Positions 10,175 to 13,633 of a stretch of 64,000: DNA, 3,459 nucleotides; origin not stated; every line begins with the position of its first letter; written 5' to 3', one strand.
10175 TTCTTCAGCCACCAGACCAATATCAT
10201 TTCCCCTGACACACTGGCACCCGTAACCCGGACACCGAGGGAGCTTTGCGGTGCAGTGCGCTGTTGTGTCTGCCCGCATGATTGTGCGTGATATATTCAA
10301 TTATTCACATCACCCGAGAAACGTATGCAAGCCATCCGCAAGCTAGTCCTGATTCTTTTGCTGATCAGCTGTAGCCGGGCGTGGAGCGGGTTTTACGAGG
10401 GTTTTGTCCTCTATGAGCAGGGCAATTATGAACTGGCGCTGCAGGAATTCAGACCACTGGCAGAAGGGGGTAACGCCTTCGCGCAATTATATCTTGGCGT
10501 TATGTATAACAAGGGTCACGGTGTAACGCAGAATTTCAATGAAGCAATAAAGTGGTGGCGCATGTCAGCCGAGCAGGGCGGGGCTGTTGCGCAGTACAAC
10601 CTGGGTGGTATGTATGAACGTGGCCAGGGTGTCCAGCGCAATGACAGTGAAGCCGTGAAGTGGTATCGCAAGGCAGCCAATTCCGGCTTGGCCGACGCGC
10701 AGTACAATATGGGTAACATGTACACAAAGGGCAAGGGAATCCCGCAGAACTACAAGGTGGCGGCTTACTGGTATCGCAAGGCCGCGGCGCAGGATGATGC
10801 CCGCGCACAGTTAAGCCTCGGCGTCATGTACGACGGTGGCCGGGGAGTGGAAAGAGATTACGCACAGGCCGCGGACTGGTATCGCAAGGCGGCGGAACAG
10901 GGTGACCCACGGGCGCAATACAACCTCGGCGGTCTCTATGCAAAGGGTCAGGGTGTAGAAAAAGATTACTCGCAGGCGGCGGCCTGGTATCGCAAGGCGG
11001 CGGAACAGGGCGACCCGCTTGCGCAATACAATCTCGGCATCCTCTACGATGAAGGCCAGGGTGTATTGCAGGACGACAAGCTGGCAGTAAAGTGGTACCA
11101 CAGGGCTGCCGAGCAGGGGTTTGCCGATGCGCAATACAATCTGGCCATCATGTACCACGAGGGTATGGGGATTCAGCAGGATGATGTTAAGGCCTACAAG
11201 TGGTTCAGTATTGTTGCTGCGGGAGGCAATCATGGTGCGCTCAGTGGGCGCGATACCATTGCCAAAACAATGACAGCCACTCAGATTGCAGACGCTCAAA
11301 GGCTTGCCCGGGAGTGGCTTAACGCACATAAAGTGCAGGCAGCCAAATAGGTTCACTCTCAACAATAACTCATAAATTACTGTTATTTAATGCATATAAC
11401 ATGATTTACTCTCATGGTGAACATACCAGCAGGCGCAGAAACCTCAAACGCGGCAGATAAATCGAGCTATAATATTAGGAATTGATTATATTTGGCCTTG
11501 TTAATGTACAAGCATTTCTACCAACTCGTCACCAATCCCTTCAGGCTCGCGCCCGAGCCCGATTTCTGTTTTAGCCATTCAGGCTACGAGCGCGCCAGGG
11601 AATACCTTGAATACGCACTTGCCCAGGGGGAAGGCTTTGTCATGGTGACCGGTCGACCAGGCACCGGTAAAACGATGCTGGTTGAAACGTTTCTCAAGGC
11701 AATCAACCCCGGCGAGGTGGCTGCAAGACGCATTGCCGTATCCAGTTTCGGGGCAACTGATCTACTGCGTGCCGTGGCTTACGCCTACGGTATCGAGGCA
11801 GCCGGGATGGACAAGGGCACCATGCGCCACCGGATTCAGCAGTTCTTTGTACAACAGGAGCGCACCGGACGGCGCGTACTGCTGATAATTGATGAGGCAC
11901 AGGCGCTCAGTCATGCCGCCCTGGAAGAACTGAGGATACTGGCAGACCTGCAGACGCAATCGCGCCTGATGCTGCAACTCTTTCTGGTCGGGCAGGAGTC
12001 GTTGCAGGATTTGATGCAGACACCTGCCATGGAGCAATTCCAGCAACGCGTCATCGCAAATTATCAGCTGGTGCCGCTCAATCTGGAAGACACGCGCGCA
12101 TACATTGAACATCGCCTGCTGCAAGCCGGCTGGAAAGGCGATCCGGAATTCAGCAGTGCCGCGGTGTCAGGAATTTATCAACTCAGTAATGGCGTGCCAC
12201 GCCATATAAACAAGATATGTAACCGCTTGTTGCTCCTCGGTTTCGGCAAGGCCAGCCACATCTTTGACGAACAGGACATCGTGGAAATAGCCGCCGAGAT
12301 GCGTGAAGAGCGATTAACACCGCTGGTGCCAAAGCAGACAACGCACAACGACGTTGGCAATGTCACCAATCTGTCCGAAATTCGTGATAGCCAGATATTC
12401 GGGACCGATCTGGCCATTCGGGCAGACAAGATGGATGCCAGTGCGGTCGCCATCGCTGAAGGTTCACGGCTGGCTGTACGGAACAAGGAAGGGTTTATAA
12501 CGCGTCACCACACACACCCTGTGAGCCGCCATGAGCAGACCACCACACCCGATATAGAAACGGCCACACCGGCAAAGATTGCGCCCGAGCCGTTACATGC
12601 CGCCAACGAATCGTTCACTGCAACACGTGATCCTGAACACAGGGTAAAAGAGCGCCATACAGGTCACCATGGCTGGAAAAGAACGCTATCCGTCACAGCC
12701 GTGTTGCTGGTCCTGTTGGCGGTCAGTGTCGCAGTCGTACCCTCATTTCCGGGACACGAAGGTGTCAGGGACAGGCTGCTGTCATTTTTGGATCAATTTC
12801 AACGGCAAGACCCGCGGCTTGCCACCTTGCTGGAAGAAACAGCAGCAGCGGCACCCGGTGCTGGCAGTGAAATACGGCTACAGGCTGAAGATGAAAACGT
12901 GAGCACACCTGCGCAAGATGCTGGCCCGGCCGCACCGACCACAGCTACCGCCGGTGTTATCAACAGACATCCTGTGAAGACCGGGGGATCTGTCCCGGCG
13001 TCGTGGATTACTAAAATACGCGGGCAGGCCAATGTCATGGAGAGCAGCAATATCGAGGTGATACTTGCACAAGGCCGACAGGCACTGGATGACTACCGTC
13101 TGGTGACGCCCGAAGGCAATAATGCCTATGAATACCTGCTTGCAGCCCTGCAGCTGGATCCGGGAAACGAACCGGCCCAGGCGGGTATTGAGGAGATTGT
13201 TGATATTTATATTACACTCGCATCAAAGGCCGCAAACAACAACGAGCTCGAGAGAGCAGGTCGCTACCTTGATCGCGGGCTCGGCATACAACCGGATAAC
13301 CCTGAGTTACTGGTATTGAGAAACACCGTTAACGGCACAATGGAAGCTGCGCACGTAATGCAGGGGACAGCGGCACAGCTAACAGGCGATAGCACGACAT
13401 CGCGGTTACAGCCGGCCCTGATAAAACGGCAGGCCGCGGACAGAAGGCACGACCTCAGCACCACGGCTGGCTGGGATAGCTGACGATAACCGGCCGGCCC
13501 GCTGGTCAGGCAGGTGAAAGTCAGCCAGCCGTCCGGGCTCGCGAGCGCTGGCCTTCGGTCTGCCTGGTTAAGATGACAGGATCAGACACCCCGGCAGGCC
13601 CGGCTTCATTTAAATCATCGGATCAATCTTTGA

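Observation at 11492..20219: Four-gene envelope cluster: ExeA-type AAA+ ATPase, membrane pentaheme cytochrome-TPR, CRTAC1 propeller and TPR protein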

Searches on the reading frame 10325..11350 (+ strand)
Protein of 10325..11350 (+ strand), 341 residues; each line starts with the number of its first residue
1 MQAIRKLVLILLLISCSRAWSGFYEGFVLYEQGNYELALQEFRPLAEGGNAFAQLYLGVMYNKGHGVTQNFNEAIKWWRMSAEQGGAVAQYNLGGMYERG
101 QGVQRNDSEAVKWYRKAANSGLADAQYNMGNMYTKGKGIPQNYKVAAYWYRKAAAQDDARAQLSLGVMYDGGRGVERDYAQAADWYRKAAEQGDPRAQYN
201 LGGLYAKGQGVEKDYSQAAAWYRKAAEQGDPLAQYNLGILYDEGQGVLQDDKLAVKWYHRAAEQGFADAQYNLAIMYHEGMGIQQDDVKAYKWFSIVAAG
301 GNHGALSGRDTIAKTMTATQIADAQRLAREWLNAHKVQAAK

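Call 4: search_protein_families(library=pfam, proteins=[window:10325-11350:+], max_evalue=0.01)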
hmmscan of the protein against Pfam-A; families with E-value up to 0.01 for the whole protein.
window:10325-11350:+ (341 aa): 2 families
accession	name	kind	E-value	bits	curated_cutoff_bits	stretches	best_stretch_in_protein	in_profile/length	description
PF08238.18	Sel1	-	1.5e-78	256.9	30.7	7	231-265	1-35/36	Sel1 repeat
PF23310.1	TPR_27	-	0.0046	17.1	27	0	253-278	47-72/110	Plant tetratrico peptide repeats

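Call 5: search_protein_families(library=ncbifam, proteins=[window:10325-11350:+], max_evalue=0.01)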
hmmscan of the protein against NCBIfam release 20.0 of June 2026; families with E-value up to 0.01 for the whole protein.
window:10325-11350:+ (341 aa): 4 families
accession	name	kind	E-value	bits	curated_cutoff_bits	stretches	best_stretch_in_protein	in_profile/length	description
NF033786.1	phenyl_MerG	equivalog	2.4e-52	178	350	3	205-333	75-212/217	phenylmercury resistance protein MerG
NF038194.1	AlgK_TPR_lipo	equivalog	6.4e-27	94.3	700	2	178-330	281-432/448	alginate biosynthesis TPR repeat lipoprotein AlgK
NF045484.1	TransRegExoR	equivalog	7.3e-24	84.4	450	5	254-301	62-109/267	exopolysaccharide production regulator ExoR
NF047621.1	FlgprotMotXVib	equivalog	2.1e-20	73.1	330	3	55-159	76-180/211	flagellar protein MotX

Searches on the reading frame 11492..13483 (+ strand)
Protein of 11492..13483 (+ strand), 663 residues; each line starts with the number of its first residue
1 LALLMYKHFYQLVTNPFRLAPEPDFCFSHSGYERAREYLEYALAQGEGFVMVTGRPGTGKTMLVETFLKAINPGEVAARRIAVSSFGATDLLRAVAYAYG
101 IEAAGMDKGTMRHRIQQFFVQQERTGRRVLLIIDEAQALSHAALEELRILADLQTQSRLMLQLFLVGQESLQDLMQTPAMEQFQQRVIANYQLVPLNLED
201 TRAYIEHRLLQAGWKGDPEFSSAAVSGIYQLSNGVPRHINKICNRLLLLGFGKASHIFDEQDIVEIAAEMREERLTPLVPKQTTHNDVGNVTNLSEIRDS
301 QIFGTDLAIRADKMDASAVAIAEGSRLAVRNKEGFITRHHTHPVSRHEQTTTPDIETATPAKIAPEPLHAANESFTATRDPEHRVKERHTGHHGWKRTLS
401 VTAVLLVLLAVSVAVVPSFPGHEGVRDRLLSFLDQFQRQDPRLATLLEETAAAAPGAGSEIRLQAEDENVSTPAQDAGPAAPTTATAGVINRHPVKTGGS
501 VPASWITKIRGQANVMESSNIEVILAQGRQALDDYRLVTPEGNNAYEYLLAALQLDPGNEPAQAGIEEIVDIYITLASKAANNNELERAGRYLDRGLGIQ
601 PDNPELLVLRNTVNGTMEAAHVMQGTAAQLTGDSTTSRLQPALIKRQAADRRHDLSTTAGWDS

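Call 4: search_protein_families(library=pfam, proteins=[window:11492-13483:+], max_evalue=0.01)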
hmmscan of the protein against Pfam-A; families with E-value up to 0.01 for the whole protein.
window:11492-13483:+ (663 aa): 17 families
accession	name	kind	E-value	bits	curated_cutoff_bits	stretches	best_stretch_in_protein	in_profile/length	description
PF13401.12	AAA_22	-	5.1e-25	88.7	27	1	46-175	4-130/130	AAA domain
PF13191.12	AAA_16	-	2.7e-12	47.9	32.6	1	36-160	13-165/167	AAA ATPase domain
PF13604.12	AAA_30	-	4.9e-09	36.6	27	1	37-153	8-114/191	AAA domain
PF13245.12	AAA_19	-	3e-06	27.9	25.1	1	46-167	10-124/134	AAA domain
PF09848.15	SLFN-g3_helicase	-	7e-06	26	24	1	50-158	4-115/354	Schlafen group 3, DNA/RNA helicase domain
PF00004.35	AAA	-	7.8e-06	26.8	21.2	1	50-143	1-73/131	ATPase family associated with various cellular activities (AAA)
PF05970.20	PIF1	-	3.8e-05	23.8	25.9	1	41-155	16-131/223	PIF1-like helicase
PF13173.12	AAA_14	-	0.00028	21.3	27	1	50-199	5-126/129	AAA domain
PF07728.20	AAA_5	-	0.00069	20.1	22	1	50-152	2-91/139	AAA domain (dynein-related subfamily)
PF14853.12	Fis1_TPR_C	-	0.0011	19.5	25.3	0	581-617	12-48/53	Fis1 C-terminal tetratricopeptide repeat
PF01078.27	Mg_chelatase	-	0.0011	18.9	20.3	1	31-69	7-44/207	Magnesium chelatase, subunit ChlI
PF12775.13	AAA_7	-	0.0014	18.6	25.8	1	41-85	27-71/181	P-loop containing dynein motor region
PF00437.27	T2SSE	-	0.0014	17.8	24.9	1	33-75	128-170/370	Type II/IV secretion system protein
PF05729.18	NACHT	-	0.0017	18.6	26.7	1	50-145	3-99/167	NACHT domain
PF03796.21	DnaB_C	-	0.0055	16.5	27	1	46-145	18-118/255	DnaB-like helicase C terminal domain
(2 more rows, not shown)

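Call 5: search_protein_families(library=ncbifam, proteins=[window:11492-13483:+], max_evalue=0.01)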
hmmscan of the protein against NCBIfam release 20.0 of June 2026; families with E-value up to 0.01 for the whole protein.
window:11492-13483:+ (663 aa): 5 families
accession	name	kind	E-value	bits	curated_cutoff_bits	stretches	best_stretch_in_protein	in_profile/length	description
TIGR03015.1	pepcterm_ATPase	hypoth_equivalog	3.1e-84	282.6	324.5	1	5-273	1-269/269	XrtA/PEP-CTERM system-associated ATPase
TIGR01447.1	recD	equivalog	7.8e-05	21.4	310.15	1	39-83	155-201/597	exodeoxyribonuclease V subunit alpha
TIGR02868.1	CydC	equivalog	0.002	16.8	329.05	1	27-97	342-413/530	thiol reductant ABC exporter subunit CydC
NF040658.1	Myxo_OME_TraC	equivalog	0.0029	16.4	500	1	530-628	84-184/602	outer membrane exchange accessory lipoprotein TraC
TIGR02538.1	type_IV_pilB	equivalog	0.0038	15.9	675.65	0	31-76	299-345/564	type IV-A pilus assembly ATPase PilB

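Call 53: find_homologous_proteins(query=window:11492-13483:+)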
Query window:11492-13483:+ (663 aa): 395 proteins with E <= 0.001 among 8000 candidates; the best 120 are listed.
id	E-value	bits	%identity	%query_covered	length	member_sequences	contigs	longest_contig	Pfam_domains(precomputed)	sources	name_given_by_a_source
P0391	0.0e+0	1468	100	99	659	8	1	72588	PF13604.13,PF13245.13,PF00004.36,PF13401.13,PF09848.16,PF13191.13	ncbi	-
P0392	4.7e-281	952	68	99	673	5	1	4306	PF05970.21,PF13604.13,PF13245.13,PF00004.36,PF13401.13,PF09848.16,PF13191.13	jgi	jgi:type II secretory pathway predicted ATPase ExeA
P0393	1.1e-270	918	66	100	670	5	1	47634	PF13604.13,PF13245.13,PF13401.13,PF09848.16,PF13191.13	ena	-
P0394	1.7e-270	917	66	99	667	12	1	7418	PF13604.13,PF13245.13,PF13401.13,PF13191.13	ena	-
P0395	1.7e-270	917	66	99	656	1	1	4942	PF13604.13,PF13245.13,PF13401.13,PF09848.16,PF13191.13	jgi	-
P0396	7.2e-269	912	65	100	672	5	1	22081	PF13604.13,PF13245.13,PF13401.13,PF09848.16,PF13191.13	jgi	-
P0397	2.3e-265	900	65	99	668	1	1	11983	PF05970.21,PF13604.13,PF13245.13,PF13401.13,PF09848.16,PF13191.13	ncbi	ncbi:MAG: AAA family ATPase [Pseudomonadota bacterium]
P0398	2.3e-261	887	64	99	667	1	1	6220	PF13604.13,PF13245.13,PF13401.13,PF09848.16,PF13191.13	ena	-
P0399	7.5e-261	885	65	99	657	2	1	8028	PF05970.21,PF13604.13,PF13245.13,PF00004.36,PF13401.13,PF09848.16,PF13191.13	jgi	jgi:type II secretory pathway predicted ATPase ExeA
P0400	1.8e-256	871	63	99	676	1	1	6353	PF05970.21,PF13604.13,PF13245.13,PF13401.13,PF09848.16,PF13191.13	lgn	-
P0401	2.1e-256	871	65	99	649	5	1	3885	PF14853.13,PF05970.21,PF13604.13,PF13401.13,PF13191.13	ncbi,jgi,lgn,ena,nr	ncbi:MAG: hypothetical protein DRQ45_07250 [Gammaproteobacteria bacterium]|nr:MAG: hypothetical prot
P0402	5.2e-256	869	65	99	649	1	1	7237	PF05970.21,PF13604.13,PF13245.13,PF13401.13,PF13191.13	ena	-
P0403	1.1e-255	868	64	99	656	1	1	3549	PF05970.21,PF13604.13,PF13245.13,PF00004.36,PF13401.13,PF09848.16,PF13191.13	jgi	jgi:type II secretory pathway predicted ATPase ExeA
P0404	2.1e-255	867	63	100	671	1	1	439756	PF05970.21,PF13604.13,PF13245.13,PF13401.13,PF09848.16,PF13191.13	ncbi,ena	-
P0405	9.9e-255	865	64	99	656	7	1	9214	PF14853.13,PF13604.13,PF13245.13,PF13401.13,PF09848.16,PF13191.13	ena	-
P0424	3.5e-226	771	58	98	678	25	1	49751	PF13604.13,PF13245.13,PF13401.13,PF13191.13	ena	-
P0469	9.7e-186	637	50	99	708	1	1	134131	PF14853.13,PF13604.13,PF13245.13,PF13401.13,PF09848.16,PF13191.13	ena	-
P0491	3.6e-175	602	58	63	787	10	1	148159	PF13604.13,PF13401.13,PF09848.16,PF13191.13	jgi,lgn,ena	-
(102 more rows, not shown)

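Call 54: find_encoding_contigs(protein=P0391, flank=3000, max_places=3)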
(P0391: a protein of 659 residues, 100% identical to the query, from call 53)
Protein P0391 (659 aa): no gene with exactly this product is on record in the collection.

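Call 56: list_cluster_members(proteins=[P0391])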
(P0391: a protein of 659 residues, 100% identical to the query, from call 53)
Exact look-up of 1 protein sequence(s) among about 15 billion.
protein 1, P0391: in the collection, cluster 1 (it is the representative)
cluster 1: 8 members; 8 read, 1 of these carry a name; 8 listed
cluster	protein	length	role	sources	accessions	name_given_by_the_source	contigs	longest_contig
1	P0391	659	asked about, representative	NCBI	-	-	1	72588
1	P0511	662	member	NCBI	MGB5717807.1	MAG: AAA family ATPase [Gammaproteobacteria bacterium]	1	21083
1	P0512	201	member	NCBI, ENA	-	-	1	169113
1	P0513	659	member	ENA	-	-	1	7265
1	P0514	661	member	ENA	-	-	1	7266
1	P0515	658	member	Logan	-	-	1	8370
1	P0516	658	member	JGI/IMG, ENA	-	-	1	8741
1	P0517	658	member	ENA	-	-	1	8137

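Call 96: find_encoding_contigs(protein=P0424, flank=7000, max_places=1)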
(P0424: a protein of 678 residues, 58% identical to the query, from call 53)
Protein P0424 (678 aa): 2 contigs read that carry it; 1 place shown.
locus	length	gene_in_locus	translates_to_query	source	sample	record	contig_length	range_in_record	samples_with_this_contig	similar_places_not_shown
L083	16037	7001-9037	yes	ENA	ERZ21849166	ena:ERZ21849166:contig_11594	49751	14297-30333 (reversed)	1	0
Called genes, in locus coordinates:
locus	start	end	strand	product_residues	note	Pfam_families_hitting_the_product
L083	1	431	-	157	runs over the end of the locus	-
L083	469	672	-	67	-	-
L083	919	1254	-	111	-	-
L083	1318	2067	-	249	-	PF27537:HoxH, PF00374:NiFeSe_Hases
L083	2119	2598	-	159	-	PF01058:Oxidored_q6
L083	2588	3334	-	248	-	PF00111:Fer2, PF13510:Fer2_4, PF10588:NADH-G_4Fe-4S_3, PF22117:Fer4_Nqo3, PF13459:Fer4_15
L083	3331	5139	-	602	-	PF01257:2Fe-2S_thioredx, PF01512:Complex1_51K, PF10589:NADH_4Fe-4S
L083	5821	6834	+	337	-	-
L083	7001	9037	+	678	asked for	PF13191:AAA_16, PF13245:AAA_19 (weak), PF13401:AAA_22, PF13604:AAA_30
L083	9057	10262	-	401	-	PF22807:TrAA12, PF07995:GSDH, PF22807:TrAA12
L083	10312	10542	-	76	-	-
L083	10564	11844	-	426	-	PF02353:CMAS, PF13489:Methyltransf_23, PF08241:Methyltransf_11 (weak), PF08242:Methyltransf_12, PF13649:Methyltransf_25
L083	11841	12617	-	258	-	PF07103:DUF1365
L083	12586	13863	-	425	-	PF01593:Amino_oxidase, PF13450:NAD_binding_8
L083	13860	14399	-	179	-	PF08212:Lipocalin_2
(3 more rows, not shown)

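Call 97: find_encoding_contigs(protein=P0469, flank=7000, max_places=1)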
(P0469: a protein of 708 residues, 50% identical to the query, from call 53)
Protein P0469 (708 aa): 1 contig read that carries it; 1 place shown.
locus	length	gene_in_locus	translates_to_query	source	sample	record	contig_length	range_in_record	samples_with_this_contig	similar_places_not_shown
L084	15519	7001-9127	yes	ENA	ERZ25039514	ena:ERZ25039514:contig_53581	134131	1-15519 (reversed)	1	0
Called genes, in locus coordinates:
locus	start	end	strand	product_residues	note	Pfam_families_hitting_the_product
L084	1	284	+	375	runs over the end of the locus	PF12679:ABC2_membrane_2, PF12698:ABC2_membrane_3, PF01061:ABC2_membrane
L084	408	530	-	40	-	-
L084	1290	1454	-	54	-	-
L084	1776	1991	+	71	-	-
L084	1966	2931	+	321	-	-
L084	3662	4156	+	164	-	PF00903:Glyoxalase, PF13669:Glyoxalase_4 (weak)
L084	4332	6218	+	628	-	PF12228:DUF3604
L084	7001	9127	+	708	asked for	PF09848:SLFN-g3_helicase (weak), PF13191:AAA_16, PF13245:AAA_19 (weak), PF13401:AAA_22, PF13604:AAA_30, PF14853:Fis1_TPR_C (faint)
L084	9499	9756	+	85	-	-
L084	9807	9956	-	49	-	-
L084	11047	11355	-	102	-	-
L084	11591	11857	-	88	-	-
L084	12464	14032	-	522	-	PF00884:Sulfatase, PF16347:SGSH_C (weak)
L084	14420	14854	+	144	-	-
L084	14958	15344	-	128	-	-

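Call 98: find_encoding_contigs(protein=P0491, flank=7000, max_places=1)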
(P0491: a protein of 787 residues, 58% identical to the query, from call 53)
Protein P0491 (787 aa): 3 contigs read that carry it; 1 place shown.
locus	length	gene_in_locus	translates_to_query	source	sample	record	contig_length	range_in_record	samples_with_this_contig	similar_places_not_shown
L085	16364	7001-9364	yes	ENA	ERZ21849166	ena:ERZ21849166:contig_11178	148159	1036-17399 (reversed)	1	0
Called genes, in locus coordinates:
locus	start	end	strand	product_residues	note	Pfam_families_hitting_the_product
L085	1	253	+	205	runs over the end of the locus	PF01300:Sua5_yciO_yrdC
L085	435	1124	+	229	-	PF02163:Peptidase_M50 (weak)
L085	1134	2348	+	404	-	PF00579:tRNA-synt_1b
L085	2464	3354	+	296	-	PF02616:SMC_ScpA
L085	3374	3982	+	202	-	PF04079:SMC_ScpB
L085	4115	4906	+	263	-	PF01479:S4, PF00849:PseudoU_synth_2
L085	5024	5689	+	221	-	PF00730:HhH-GPD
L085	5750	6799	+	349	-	PF00578:AhpC-TSA (faint), PF13899:Thioredoxin_7 (faint), PF13098:Thioredoxin_2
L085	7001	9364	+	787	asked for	PF09848:SLFN-g3_helicase (weak), PF13191:AAA_16, PF13401:AAA_22, PF13604:AAA_30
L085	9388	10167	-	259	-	PF23441:SDR (faint), PF00106:adh_short, PF08659:KR, PF13561:adh_short_C2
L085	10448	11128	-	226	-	PF00702:Hydrolase, PF12710:HAD, PF13419:HAD_2, PF13242:Hydrolase_like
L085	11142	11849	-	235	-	PF01209:Ubie_methyltran (weak), PF02353:CMAS, PF13489:Methyltransf_23, PF08003:Methyltransf_9 (faint), PF13847:Methyltransf_31, PF08241:Methyltransf_11, PF08242:Methyltransf_12, PF13649:Methyltransf_25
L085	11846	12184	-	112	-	PF01979:Amidohydro_1, PF07969:Amidohydro_3 (weak)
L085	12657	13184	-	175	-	PF01979:Amidohydro_1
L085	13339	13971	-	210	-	PF00691:OmpA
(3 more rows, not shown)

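Call 109: search_protein_families(library=padloc, proteins=[window:11492-13483:+], max_evalue=0.001)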
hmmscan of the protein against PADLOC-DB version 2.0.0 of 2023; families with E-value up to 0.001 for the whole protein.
window:11492-13483:+ (663 aa): 3 families
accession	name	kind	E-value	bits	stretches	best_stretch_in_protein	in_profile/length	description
PDLC04140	mad8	-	1.3e-05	22.8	0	47-88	27-68/314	mads_8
PDLC05064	PDC-S68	-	5.5e-05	19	1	27-169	681-818/1273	-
PDLC02372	Nhi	-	0.00049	16.9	0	44-74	196-226/470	-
